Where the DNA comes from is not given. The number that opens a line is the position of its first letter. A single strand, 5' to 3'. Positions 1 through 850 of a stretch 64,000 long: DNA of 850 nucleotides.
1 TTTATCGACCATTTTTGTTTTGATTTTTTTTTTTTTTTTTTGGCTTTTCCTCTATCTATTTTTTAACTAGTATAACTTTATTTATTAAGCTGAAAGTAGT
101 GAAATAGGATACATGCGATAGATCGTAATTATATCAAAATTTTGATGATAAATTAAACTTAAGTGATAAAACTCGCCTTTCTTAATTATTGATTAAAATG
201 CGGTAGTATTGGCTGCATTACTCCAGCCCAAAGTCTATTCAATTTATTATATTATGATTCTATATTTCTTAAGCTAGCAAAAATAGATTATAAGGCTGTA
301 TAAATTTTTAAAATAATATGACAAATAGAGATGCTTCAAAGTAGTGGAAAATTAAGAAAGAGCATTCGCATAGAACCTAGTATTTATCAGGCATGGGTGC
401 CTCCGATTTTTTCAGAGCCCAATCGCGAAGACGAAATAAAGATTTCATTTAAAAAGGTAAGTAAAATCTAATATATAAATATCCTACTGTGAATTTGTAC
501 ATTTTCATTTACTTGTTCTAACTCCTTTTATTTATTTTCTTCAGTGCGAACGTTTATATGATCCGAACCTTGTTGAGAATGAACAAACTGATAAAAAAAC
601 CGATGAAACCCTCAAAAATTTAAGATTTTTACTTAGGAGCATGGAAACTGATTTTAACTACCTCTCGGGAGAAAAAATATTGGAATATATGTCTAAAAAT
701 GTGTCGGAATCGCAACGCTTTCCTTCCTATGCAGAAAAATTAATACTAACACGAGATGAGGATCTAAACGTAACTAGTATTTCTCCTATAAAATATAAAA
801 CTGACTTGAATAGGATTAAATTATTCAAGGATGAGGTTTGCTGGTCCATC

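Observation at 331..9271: Giant AT-hook plus PHD-finger protein whose true start probably lies in a short upstream exon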

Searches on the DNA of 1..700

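Call 39: search_rna_families(source=window, start=1, end=700, threshold=evalue, max_evalue=1)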
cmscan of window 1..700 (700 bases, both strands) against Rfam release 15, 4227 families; matches with E-value up to 1: 1.
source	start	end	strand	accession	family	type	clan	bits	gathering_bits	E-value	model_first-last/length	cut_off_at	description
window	402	567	-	RF01577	RNase_P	Gene; ribozyme;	CL00002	20.9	100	0.53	27-193/626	no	Plasmodium RNase_P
